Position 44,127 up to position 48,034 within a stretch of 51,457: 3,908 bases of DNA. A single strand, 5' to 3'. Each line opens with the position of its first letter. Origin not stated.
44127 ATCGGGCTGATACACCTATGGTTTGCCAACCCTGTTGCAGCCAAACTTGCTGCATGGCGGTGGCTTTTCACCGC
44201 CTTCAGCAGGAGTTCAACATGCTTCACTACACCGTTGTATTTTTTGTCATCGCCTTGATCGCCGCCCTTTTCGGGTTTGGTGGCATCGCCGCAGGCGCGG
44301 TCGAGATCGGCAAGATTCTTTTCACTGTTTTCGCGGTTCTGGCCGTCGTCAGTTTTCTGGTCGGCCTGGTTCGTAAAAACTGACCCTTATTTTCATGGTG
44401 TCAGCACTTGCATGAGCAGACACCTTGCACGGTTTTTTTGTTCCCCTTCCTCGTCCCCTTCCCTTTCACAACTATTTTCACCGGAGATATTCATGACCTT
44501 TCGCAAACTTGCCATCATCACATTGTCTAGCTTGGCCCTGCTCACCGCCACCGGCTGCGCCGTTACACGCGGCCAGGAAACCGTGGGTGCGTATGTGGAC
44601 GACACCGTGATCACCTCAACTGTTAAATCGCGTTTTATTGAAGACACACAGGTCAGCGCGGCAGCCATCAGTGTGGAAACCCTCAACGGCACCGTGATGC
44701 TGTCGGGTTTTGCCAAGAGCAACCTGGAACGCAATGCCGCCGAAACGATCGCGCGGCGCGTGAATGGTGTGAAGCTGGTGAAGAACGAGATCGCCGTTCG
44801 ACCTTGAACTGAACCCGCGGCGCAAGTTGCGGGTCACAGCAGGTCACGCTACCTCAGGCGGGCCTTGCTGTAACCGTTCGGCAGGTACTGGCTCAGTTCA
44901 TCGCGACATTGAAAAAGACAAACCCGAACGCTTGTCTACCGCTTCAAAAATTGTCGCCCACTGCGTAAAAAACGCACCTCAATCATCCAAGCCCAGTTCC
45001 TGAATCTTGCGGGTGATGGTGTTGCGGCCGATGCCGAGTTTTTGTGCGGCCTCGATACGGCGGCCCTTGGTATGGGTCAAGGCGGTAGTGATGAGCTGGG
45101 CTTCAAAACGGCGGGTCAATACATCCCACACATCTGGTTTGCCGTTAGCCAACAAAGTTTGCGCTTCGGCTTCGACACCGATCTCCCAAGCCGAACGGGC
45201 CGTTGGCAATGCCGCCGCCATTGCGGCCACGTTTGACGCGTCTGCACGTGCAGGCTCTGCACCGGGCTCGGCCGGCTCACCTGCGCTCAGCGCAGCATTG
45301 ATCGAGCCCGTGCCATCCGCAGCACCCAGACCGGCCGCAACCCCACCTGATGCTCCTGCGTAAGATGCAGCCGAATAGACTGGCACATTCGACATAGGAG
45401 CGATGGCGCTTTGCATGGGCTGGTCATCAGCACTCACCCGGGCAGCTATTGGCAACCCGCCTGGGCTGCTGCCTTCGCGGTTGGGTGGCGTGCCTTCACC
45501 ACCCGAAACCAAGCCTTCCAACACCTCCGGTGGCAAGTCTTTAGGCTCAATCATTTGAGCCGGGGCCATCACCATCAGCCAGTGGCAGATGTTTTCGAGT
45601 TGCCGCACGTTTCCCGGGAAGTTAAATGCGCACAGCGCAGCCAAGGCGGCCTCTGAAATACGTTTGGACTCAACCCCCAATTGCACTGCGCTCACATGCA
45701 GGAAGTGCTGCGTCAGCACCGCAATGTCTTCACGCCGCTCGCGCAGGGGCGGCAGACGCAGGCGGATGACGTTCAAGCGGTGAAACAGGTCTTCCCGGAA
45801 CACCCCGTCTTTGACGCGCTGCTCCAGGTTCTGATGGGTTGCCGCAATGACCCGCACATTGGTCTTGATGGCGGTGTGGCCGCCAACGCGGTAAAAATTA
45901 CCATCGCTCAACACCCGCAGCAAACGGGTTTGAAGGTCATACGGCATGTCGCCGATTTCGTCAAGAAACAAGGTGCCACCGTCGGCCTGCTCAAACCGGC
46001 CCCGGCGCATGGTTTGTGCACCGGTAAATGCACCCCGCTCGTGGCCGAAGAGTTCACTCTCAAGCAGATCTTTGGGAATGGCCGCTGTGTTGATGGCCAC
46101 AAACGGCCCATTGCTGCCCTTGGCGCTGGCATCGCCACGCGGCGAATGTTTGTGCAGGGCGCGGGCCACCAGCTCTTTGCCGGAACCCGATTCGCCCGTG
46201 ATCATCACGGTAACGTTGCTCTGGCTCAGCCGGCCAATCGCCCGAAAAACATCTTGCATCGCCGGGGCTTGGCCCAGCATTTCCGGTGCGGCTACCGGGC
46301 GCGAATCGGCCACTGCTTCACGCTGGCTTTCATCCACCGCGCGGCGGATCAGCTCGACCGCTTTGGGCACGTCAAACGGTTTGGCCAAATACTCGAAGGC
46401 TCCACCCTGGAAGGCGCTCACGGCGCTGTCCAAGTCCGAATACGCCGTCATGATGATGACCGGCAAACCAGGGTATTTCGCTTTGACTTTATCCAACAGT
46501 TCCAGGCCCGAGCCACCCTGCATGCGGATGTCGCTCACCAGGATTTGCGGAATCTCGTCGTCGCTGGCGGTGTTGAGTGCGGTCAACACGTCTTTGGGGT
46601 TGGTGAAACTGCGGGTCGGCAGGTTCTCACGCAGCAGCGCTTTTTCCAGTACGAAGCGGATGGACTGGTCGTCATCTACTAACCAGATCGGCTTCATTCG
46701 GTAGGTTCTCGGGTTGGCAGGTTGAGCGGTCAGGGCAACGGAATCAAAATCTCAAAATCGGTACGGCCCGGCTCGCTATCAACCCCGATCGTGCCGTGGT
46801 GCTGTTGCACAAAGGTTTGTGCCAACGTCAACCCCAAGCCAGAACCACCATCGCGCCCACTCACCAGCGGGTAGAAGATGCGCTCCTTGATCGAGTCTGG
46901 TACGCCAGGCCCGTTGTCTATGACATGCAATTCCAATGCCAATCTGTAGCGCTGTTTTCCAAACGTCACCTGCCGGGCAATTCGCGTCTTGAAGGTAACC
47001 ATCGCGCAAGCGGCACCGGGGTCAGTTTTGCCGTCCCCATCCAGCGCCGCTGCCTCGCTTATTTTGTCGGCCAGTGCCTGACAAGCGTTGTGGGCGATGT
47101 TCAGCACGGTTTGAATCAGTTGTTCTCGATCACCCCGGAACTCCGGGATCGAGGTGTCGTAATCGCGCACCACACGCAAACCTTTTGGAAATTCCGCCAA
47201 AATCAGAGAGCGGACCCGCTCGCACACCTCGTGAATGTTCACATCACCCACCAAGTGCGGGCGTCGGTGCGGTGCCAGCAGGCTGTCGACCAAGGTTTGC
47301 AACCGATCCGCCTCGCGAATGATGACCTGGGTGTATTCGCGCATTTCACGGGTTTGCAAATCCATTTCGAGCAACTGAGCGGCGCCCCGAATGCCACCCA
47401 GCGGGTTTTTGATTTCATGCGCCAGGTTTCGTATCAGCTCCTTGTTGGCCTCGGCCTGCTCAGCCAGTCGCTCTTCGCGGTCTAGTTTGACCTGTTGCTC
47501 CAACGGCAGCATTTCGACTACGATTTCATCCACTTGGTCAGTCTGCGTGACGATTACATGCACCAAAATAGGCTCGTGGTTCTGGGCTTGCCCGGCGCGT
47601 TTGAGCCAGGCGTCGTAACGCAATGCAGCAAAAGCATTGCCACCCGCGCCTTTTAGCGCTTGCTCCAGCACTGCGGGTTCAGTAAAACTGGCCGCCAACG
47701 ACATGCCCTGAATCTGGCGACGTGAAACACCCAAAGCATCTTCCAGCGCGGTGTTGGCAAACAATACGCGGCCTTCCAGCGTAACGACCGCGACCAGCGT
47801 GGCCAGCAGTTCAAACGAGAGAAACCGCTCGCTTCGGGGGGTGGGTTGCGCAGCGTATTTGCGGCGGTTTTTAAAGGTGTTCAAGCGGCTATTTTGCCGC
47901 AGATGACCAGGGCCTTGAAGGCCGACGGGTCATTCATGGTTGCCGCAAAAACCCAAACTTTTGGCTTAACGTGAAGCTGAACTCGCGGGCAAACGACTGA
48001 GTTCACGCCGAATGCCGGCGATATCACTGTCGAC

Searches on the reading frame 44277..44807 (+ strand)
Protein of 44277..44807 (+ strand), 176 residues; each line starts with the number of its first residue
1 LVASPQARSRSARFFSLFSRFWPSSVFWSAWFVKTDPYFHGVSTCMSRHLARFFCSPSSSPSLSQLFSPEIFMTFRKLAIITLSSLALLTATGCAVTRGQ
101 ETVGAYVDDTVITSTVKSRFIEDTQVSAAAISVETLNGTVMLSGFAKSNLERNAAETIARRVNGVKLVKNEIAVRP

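Call 7: search_protein_families(library=pfam, proteins=[window:44277-44807:+], max_evalue=0.01)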
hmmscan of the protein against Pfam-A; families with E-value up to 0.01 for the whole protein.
window:44277-44807:+ (176 aa): 1 family
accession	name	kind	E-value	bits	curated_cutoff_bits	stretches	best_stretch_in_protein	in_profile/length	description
PF04972.22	BON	-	1.3e-17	64.3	27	1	108-176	1-69/69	BON domain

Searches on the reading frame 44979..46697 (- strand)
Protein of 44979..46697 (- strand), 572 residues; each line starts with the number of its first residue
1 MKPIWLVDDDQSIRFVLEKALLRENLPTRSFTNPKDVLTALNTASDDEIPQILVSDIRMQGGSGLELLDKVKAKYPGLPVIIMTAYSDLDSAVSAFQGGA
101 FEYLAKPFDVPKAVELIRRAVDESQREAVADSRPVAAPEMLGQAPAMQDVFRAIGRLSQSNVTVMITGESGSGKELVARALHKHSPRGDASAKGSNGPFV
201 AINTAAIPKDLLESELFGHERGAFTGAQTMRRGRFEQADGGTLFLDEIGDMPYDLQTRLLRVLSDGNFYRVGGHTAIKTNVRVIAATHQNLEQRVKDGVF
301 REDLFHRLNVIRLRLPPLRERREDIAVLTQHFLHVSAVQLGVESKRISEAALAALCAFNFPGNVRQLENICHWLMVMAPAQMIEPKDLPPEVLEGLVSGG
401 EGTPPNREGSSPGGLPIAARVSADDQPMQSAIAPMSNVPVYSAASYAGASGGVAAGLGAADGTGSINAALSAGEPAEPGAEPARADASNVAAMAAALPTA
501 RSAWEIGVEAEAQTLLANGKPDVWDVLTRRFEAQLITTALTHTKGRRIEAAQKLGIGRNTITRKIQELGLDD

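Call 7: search_protein_families(library=pfam, proteins=[window:44979-46697:-], max_evalue=0.01)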
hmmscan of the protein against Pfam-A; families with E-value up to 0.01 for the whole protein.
window:44979-46697:- (572 aa): 9 families
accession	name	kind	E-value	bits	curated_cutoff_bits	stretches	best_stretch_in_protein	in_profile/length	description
PF00158.32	Sigma54_activat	-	8.3e-68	227.8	20.2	1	141-313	2-167/168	Sigma-54 interaction domain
PF25601.1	AAA_lid_14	-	7.9e-25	86.9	27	1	319-395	1-77/87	AAA+ ATPase lid domain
PF14532.12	Sigma54_activ_2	-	2.9e-23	83.1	25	1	141-318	1-138/138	Sigma-54 interaction domain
PF00072.30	Response_reg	-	9.4e-22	77.7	30.2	1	4-117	1-110/111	Response regulator receiver domain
PF02954.25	HTH_8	-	1.7e-11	44.1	22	1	529-567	3-41/42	Bacterial regulatory protein, Fis family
PF07728.20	AAA_5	-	8.5e-07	29.5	22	1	164-290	2-124/139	AAA domain (dynein-related subfamily)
PF13191.12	AAA_16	-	0.001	20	32.6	1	143-263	5-120/167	AAA ATPase domain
PF01078.27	Mg_chelatase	-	0.0038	17.1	20.3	0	163-286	24-155/207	Magnesium chelatase, subunit ChlI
PF07724.20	AAA_2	-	0.0093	16.5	27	0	162-290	4-126/166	AAA domain (Cdc48 subfamily)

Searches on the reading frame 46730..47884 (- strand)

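Call 28: search_protein_families(library=pfam, proteins=[window:46730-47884:-], max_evalue=0.00001)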
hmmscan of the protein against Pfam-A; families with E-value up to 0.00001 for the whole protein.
window:46730-47884:- (384 aa): 2 families
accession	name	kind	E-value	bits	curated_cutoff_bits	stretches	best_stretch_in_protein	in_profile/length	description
PF00512.31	HisKA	-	2.9e-17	62.9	26.9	1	147-205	2-60/66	His Kinase A (phospho-acceptor) domain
PF02518.31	HATPase_c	-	5.5e-15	56.2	26.4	1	251-383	1-109/111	Histidine kinase-, DNA gyrase B-, and HSP90-like ATPase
